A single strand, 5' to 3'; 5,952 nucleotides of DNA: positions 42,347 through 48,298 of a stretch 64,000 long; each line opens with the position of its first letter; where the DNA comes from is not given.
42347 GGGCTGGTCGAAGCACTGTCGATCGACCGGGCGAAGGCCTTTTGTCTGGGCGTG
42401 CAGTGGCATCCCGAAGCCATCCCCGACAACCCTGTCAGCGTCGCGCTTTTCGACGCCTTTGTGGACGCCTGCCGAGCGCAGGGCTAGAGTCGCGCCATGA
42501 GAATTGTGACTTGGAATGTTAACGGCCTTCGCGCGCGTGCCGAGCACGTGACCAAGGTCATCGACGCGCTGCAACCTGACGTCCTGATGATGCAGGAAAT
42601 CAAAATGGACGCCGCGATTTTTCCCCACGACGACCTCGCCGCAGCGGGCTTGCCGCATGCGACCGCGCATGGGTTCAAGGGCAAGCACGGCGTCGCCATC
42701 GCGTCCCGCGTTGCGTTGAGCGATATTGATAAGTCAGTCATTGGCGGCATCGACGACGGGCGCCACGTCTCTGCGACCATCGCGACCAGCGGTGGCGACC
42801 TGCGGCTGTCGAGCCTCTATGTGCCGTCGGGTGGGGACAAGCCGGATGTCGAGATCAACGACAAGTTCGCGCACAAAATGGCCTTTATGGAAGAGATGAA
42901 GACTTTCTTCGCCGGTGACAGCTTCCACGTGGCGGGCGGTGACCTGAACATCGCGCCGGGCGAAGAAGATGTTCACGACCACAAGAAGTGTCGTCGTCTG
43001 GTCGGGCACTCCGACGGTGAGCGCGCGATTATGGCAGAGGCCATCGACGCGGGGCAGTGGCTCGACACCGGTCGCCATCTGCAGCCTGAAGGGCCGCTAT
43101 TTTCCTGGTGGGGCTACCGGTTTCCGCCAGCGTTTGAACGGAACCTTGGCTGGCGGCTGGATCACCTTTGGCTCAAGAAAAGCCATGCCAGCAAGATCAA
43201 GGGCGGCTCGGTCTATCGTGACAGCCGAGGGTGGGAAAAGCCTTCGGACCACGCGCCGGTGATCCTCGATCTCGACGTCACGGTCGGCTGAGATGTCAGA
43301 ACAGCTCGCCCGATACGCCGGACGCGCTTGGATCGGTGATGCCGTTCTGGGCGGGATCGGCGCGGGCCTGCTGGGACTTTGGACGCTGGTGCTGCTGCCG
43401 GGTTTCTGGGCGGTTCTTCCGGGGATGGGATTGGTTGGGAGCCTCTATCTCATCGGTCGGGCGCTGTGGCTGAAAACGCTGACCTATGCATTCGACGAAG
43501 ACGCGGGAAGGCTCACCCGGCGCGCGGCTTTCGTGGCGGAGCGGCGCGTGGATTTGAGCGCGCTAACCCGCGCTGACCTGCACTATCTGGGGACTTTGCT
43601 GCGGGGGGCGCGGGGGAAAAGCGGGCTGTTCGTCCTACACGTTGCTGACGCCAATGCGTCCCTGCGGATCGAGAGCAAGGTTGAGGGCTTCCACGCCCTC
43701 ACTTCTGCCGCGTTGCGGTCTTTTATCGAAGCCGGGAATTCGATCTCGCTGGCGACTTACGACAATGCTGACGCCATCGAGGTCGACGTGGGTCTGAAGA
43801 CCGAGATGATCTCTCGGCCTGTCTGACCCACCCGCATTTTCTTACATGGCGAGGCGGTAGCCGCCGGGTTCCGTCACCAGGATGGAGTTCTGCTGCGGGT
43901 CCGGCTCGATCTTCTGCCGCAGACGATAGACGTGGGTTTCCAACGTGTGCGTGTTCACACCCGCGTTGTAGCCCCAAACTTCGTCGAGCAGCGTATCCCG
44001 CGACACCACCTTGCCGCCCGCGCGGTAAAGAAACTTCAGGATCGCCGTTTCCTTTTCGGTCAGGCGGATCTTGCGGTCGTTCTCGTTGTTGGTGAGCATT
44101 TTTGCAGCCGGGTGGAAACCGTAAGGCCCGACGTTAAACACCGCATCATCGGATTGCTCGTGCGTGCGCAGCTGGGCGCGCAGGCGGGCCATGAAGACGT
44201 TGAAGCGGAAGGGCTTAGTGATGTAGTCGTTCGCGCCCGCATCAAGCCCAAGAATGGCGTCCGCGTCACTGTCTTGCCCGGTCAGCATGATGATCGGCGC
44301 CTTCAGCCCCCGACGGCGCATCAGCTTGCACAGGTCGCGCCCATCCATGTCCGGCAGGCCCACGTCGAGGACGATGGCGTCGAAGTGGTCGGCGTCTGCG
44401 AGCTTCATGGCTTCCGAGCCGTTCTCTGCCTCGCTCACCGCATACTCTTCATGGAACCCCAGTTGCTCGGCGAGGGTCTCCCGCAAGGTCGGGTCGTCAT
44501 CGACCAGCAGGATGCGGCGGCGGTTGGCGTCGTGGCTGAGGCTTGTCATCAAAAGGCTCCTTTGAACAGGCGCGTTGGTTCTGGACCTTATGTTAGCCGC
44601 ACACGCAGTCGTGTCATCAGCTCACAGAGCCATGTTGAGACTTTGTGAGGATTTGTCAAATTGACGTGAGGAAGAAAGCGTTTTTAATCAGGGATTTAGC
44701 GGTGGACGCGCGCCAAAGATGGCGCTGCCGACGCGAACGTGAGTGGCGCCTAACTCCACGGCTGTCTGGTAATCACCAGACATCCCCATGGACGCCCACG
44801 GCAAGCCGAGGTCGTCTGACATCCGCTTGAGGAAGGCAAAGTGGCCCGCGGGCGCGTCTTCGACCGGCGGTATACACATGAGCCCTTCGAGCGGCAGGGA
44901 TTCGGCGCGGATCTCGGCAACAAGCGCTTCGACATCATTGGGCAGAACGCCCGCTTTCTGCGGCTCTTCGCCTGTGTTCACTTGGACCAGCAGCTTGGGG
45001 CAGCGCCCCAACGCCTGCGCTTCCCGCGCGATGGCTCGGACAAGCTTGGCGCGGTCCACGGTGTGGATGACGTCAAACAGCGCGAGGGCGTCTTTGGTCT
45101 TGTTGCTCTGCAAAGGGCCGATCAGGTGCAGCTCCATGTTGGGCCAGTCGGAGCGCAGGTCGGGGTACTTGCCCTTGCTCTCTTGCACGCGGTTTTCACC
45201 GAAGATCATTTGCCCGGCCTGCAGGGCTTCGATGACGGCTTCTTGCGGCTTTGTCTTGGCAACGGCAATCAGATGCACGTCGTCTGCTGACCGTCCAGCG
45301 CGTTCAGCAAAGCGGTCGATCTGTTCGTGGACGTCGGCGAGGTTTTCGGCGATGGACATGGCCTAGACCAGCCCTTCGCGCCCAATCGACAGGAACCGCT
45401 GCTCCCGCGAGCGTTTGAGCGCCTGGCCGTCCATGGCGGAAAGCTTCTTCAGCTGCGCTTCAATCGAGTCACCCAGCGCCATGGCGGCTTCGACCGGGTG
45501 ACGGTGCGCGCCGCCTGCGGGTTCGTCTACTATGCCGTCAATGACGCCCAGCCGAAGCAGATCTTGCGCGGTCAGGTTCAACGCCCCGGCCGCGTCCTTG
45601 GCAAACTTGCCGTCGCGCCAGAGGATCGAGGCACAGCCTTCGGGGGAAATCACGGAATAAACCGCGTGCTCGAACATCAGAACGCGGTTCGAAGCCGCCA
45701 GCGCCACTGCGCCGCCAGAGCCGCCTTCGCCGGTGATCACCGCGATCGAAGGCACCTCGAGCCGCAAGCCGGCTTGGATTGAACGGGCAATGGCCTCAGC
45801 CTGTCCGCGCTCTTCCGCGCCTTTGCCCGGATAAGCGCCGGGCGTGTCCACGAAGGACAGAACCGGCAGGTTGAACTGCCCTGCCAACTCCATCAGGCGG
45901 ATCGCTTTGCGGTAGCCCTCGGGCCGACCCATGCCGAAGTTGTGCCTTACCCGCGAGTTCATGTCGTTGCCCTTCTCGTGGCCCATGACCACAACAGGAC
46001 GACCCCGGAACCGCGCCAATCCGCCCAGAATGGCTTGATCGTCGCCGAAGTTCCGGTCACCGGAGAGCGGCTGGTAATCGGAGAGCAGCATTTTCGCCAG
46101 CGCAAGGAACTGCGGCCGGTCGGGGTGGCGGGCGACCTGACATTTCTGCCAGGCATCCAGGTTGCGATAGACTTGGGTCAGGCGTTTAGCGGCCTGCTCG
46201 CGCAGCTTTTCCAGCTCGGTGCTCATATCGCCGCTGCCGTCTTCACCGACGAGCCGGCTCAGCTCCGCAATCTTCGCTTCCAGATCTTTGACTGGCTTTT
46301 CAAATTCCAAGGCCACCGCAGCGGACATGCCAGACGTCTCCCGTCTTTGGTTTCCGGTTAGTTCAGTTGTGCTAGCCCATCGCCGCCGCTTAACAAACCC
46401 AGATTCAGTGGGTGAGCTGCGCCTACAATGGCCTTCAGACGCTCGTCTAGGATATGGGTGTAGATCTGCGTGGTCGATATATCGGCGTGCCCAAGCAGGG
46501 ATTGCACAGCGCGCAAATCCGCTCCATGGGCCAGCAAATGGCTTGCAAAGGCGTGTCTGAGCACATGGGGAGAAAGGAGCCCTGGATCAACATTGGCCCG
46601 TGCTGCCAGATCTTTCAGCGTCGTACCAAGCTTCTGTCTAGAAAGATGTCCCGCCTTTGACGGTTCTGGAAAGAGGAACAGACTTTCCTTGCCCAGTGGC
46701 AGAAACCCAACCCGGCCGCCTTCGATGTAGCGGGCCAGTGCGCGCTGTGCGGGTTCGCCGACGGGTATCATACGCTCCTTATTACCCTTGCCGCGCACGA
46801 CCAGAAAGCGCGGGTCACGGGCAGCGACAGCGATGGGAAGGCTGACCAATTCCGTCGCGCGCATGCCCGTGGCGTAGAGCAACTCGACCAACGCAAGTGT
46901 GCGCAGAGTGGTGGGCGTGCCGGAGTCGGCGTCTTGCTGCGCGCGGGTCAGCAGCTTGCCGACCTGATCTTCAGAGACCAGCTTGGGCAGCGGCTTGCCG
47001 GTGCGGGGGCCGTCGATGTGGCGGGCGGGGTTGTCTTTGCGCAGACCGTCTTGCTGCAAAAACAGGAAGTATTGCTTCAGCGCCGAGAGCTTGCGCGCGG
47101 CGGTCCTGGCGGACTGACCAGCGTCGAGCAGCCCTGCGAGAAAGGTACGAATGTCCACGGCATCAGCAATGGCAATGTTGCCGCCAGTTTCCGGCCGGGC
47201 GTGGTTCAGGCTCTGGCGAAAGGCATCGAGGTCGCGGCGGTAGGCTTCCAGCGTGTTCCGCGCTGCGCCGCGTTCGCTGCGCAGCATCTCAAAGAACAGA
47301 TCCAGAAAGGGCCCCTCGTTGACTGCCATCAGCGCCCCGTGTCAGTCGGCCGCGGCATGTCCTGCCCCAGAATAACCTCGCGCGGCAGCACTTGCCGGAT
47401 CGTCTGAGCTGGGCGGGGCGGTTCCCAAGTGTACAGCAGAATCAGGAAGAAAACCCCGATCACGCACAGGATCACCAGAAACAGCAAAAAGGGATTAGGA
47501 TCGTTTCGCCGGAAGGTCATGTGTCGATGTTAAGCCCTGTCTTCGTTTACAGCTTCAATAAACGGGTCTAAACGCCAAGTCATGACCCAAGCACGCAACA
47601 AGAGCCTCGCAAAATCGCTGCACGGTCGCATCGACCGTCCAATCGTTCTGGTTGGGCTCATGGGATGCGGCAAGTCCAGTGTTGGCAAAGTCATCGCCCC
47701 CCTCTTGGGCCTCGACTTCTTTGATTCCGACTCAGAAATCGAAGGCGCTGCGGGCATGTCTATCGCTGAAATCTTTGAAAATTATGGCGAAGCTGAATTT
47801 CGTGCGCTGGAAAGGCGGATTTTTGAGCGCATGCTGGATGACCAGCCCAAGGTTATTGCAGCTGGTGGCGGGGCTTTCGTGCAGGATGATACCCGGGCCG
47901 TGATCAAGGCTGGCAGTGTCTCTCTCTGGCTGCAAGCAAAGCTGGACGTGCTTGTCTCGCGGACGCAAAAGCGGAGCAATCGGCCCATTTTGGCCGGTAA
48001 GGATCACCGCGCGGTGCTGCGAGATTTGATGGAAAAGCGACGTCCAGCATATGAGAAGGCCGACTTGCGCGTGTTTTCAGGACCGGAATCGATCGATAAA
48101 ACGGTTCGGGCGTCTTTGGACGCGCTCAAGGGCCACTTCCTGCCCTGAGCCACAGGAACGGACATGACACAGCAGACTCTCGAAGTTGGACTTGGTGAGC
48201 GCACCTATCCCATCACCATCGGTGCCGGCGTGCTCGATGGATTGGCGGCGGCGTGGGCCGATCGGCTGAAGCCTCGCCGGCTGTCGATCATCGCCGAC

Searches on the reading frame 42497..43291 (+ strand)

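Call 56: search_protein_families(library=pfam, proteins=[window:42497-43291:+], max_evalue=0.00001)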
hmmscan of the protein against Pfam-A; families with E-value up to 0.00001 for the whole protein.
window:42497-43291:+ (264 aa): 1 family
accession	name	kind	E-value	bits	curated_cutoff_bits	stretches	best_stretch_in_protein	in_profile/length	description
PF03372.29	Exo_endo_phos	-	2.2e-24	86.9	24.5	1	4-252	1-225/225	Endonuclease/Exonuclease/phosphatase family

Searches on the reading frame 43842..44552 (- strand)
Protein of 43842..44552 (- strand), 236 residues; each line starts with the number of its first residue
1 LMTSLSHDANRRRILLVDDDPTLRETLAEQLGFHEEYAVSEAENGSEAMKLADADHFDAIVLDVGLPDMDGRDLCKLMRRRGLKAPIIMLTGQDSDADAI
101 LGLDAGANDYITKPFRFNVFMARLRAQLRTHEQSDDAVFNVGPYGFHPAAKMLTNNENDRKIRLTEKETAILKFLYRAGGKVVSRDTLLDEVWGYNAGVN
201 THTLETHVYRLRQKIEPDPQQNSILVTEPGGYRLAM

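Call 56: search_protein_families(library=pfam, proteins=[window:43842-44552:-], max_evalue=0.00001)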
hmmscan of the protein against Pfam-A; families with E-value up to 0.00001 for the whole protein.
window:43842-44552:- (236 aa): 2 families
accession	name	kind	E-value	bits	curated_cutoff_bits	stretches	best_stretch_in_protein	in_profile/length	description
PF00072.30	Response_reg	-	6.6e-31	107.2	30.2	1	14-124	1-110/111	Response regulator receiver domain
PF00486.34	Trans_reg_C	-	2.5e-24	85.6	26.2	1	160-234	2-77/77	Transcriptional regulatory protein, C terminal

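Call 59: search_protein_families(library=ncbifam, proteins=[window:43842-44552:-], max_evalue=0.00001)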
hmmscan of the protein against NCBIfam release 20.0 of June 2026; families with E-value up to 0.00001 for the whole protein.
window:43842-44552:- (236 aa): 95 families (the best 25 are shown)
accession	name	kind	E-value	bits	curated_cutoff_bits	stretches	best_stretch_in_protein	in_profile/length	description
NF040689.1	MtrAB_MtrA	equivalog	1.8e-50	171.3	300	1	14-233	1-217/219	MtrAB system response regulator MtrA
TIGR02154.1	PhoB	equivalog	4.4e-46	157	296.2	1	12-234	3-225/226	phosphate regulon transcriptional regulator PhoB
TIGR01387.1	cztR_silR_copR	subfamily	2.1e-44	151.8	279.2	1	14-232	1-216/218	heavy metal response regulator transcription factor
NF045944.1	ResRegRpaBCyano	equivalog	6.3e-43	146.8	330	1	15-231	1-224/229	response regulator transcription factor RpaB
NF041734.1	resp_reg_RppA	equivalog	2.9e-42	144.6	250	1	13-235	2-228/229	two-component system response regulator RppA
NF040534.1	resp_reg_YycF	equivalog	5.1e-42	143.7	340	1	12-230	1-222/231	response regulator YycF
NF007928.2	PRK10643.1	equivalog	8.7e-42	143.2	330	1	13-216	2-202/216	two-component system response regulator PmrA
NF008296.0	PRK11083.1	equivalog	1e-40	139.6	273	1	11-232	3-223/228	two-component system response regulator CreB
NF041733.1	resp_reg_CseB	equivalog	1.2e-40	139.3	350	1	13-218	2-214/228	two-component system response regulator CseB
NF053854.1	RespRegPhoBBctds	equivalog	1.5e-40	138.9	270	1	14-219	1-211/225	two-component system response regulator PhoB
NF007005.1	PRK09468.1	equivalog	1.6e-39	135.8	331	1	11-226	3-222/237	osmolarity response regulator transcription factor OmpR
NF033117.2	vanR_ACDEGLN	exception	5.2e-38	130.9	350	1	14-227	1-217/226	VanR-ABDEGLN family response regulator transcription factor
NF008567.0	PRK11517.1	equivalog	1.1e-37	129.5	353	1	13-234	2-218/223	response regulator transcription factor HprR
NF012023.0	PRK15479.1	equivalog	1.4e-36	126.1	337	1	13-217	2-202/224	transcriptional regulator TctD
NF008078.0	PRK10816.1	equivalog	4e-36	124.6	336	1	13-234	2-220/223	two-component system response regulator PhoP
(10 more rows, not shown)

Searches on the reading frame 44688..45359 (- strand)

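Call 56: search_protein_families(library=pfam, proteins=[window:44688-45359:-], max_evalue=0.00001)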
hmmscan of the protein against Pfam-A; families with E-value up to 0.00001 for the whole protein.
window:44688-45359:- (223 aa): 1 family
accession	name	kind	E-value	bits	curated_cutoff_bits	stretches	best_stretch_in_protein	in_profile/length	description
PF01168.26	Ala_racemase_N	-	4.9e-21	75.9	24.1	1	7-219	3-220/220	Alanine racemase, N-terminal domain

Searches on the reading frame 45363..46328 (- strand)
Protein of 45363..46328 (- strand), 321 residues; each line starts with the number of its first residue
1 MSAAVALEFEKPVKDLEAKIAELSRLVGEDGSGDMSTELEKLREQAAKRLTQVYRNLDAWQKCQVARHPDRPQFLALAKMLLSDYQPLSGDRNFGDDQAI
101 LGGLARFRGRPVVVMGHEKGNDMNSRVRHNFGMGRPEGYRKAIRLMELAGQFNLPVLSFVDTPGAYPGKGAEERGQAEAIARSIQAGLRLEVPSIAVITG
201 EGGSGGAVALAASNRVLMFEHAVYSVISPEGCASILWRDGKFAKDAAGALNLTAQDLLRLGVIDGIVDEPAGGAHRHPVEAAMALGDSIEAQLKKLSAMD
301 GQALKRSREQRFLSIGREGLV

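Call 56: search_protein_families(library=pfam, proteins=[window:45363-46328:-], max_evalue=0.00001)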
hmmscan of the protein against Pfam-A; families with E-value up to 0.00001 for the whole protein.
window:45363-46328:- (321 aa): 2 families
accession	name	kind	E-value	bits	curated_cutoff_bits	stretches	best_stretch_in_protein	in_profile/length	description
PF03255.19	ACCA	-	2.3e-131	438.1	23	1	7-316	2-310/310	Acetyl co-enzyme A carboxylase carboxyltransferase-like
PF01039.27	Carboxyl_trans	-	1.1e-19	70.9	22.3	1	100-250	284-429/493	Carboxyl transferase domain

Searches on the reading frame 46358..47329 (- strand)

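Call 56: search_protein_families(library=pfam, proteins=[window:46358-47329:-], max_evalue=0.00001)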
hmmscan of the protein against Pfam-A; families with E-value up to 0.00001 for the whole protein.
window:46358-47329:- (323 aa): 2 families
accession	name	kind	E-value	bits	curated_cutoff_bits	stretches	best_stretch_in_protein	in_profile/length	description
PF00589.27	Phage_integrase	-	7.2e-38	130.5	27.1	1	118-296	3-171/172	Phage integrase family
PF02899.23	Phage_int_SAM_1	-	1.2e-19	70.8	22.3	1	9-93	1-81/83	Phage integrase, N-terminal SAM-like domain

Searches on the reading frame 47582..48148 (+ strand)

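Call 56: search_protein_families(library=pfam, proteins=[window:47582-48148:+], max_evalue=0.00001)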
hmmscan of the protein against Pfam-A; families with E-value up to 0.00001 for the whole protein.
window:47582-48148:+ (188 aa): 1 family
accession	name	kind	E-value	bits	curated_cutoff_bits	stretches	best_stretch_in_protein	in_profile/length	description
PF01202.28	SKI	-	8.7e-45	153.1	22.1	1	27-179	1-155/159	Shikimate kinase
